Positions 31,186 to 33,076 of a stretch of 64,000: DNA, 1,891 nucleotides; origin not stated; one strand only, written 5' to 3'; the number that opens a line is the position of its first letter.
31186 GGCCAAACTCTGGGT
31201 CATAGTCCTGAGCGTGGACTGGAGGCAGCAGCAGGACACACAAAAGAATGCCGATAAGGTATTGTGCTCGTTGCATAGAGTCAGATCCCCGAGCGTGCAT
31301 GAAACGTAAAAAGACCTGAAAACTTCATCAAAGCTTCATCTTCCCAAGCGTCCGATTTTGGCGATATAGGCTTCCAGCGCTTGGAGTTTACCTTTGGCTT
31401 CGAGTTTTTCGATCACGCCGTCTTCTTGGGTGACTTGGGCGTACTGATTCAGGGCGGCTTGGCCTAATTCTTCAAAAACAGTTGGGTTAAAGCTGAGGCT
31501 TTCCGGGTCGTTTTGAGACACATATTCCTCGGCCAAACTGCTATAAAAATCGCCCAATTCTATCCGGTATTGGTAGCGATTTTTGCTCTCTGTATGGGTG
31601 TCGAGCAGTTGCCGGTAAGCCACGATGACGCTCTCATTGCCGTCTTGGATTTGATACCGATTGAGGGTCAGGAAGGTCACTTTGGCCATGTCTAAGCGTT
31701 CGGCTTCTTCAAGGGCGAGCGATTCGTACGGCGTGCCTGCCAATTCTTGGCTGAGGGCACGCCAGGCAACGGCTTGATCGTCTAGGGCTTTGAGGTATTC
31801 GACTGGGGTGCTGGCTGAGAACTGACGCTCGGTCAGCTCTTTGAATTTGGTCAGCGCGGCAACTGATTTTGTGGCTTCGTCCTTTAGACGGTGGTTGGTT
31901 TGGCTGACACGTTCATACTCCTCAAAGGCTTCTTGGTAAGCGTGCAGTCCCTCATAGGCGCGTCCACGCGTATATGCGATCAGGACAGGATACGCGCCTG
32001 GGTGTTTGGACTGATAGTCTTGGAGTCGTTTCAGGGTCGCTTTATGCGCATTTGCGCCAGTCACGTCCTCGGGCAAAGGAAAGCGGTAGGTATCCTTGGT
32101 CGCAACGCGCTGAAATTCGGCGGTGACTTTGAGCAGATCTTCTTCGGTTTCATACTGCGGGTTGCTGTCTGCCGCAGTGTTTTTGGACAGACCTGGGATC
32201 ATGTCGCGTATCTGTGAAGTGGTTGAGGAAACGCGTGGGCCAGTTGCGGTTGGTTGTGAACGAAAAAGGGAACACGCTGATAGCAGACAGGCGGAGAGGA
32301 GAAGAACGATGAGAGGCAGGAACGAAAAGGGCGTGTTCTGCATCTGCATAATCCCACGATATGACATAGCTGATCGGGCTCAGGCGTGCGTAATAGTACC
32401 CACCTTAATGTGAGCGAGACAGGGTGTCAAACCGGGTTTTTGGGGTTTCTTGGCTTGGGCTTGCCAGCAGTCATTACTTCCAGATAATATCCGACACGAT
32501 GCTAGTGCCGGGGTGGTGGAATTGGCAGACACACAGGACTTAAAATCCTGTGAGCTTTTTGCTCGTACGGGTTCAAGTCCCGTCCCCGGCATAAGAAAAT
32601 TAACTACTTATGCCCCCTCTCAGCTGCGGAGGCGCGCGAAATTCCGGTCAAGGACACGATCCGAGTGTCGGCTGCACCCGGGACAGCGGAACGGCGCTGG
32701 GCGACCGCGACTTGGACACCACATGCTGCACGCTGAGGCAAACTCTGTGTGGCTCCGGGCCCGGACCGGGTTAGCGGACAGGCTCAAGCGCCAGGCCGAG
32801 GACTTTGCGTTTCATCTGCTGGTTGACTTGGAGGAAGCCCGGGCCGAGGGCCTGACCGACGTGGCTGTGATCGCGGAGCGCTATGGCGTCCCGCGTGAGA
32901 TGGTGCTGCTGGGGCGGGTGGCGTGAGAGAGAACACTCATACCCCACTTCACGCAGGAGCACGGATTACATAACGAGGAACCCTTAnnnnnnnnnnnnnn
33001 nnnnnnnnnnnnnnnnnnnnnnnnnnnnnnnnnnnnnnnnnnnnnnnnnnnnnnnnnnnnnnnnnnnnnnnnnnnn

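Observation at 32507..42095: Accessory/defence island anchored at tRNA-Leu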

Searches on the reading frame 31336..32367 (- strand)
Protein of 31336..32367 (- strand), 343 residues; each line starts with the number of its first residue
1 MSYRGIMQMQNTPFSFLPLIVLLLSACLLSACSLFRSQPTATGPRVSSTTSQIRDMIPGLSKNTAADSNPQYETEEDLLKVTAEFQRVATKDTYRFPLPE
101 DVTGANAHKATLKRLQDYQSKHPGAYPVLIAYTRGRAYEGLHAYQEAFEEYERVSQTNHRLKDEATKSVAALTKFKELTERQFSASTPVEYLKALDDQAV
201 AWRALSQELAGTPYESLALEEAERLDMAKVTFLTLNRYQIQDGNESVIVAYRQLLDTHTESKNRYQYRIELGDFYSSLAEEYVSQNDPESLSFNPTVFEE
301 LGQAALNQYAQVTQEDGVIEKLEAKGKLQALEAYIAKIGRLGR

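Call 8: search_protein_families(library=pfam, proteins=[window:31336-32367:-], max_evalue=1)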
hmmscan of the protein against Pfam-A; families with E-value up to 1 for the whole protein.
window:31336-32367:- (343 aa): 2 families
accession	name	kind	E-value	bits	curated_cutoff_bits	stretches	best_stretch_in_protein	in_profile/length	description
PF12652.12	CotJB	-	0.1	13.2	29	0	145-180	28-63/76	CotJB protein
PF07719.23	TPR_2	-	0.16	12.6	27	1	131-154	4-27/34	Tetratricopeptide repeat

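Call 13: find_related_loci(query=window:31336-32367:-, collection=genome_contigs, flank=10000)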
Query window:31336-32367:- (343 aa) in genome_contigs; peptide patterns used: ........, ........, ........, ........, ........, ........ (x = any residue, [..] = any of these).
217 stretches matched a pattern; 11 encode a relative of the query (tblastn E <= 1e-3); 11 distinct loci.
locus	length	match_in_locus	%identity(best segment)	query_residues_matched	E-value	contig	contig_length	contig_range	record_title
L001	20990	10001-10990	74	14-343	2e-163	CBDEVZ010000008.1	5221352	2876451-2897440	MAG: uncultured Candidatus Binatia bacterium isolate 77b99e23-3f9f-49a3-a4d3-93b2c3db3d2d genome assembly, contig: conti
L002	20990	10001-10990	74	14-343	2e-163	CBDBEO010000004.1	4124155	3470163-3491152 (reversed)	MAG: uncultured Candidatus Binatia bacterium isolate d69ef4bc-d7cd-432e-8a93-c2be756c76d7 genome assembly, contig: conti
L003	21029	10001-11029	71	1-343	2e-162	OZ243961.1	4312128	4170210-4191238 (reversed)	MAG: uncultured Candidatus Binatia bacterium isolate c3ca01ca-9b7f-48ee-8e12-6a9662520b33 genome assembly, chromosome: 1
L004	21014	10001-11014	70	1-338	5e-160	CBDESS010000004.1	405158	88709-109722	MAG: uncultured Candidatus Binatia bacterium isolate d285014b-b5bd-45bc-989a-fc635d2899d5 genome assembly, contig: conti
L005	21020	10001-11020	71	1-343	5e-157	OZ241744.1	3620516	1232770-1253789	MAG: uncultured Candidatus Binatia bacterium isolate 1a802767-3803-4637-ab5b-ce8b9f0f9348 genome assembly, chromosome: 1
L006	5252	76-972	63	48-343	6e-128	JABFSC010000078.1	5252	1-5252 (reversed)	MAG: Deltaproteobacteria bacterium isolate S-RSF-IL-11 seq_7040, whole genome shotgun sequence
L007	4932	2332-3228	63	48-343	4e-127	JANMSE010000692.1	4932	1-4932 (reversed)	MAG: Deltaproteobacteria bacterium isolate SOY_29_metabat_500 SOY_29_k141_4829450, whole genome shotgun sequence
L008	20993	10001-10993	59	16-343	5e-122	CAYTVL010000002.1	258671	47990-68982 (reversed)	MAG TPA_asm: uncultured Enterobacteriaceae bacterium isolate binchicken_co185_232 genome assembly, contig: NODE_43_lengt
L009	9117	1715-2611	59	45-342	5e-120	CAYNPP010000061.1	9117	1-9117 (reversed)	MAG TPA_asm: uncultured bacterium isolate SRP092796_co6_471 genome assembly, contig: NODE_13065_length_9117_cov_4.083205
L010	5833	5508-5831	64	14-126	1e-42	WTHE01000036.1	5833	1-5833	MAG: Candidatus Binatota bacterium isolate CO36406bin_19 NODE_4342_length_5833_cov_5.682416, whole genome shotgun sequen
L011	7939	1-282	63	249-342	8e-36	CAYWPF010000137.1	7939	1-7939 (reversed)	MAG TPA_asm: uncultured Enterobacteriaceae bacterium isolate SRP092796_co2_762 genome assembly, contig: k141_1344179, wh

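Call 41: find_related_loci(query=window:31336-32367:-, collection=metagenome_contigs, flank=10000)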
Query window:31336-32367:- (343 aa) in metagenome_contigs; peptide patterns used: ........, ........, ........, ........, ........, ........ (x = any residue, [..] = any of these).
264 stretches matched a pattern; 8 encode a relative of the query (tblastn E <= 1e-3); 8 distinct loci.
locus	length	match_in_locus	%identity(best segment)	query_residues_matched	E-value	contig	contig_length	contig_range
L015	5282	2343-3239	64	48-343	2e-129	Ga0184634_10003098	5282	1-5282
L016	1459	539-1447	63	44-343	5e-139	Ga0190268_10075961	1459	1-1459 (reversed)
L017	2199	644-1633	59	18-343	9e-135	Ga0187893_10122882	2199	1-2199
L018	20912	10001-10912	60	42-343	1e-124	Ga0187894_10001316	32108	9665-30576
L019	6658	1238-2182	59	30-343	3e-123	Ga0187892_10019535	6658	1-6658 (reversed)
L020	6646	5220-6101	64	46-338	6e-120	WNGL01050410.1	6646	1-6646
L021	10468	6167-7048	64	46-338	6e-120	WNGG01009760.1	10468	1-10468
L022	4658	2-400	69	211-343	4e-58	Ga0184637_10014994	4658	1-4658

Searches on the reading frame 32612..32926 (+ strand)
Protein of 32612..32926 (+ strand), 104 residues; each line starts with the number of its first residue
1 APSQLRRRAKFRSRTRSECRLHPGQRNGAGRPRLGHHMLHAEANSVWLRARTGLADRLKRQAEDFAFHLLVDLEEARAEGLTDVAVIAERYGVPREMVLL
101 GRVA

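Call 45: search_protein_families(library=pfam, proteins=[window:32612-32926:+], max_evalue=1)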
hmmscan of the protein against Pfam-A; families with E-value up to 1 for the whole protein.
window:32612-32926:+ (104 aa): 2 families
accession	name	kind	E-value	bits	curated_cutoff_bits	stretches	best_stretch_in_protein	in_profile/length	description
PF06114.19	Peptidase_M78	-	1.1e-05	25.6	22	1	34-98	50-118/123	IrrE N-terminal-like domain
PF02082.26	Rrf2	-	0.0074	16.9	30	1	64-98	6-40/132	Iron-dependent Transcriptional regulator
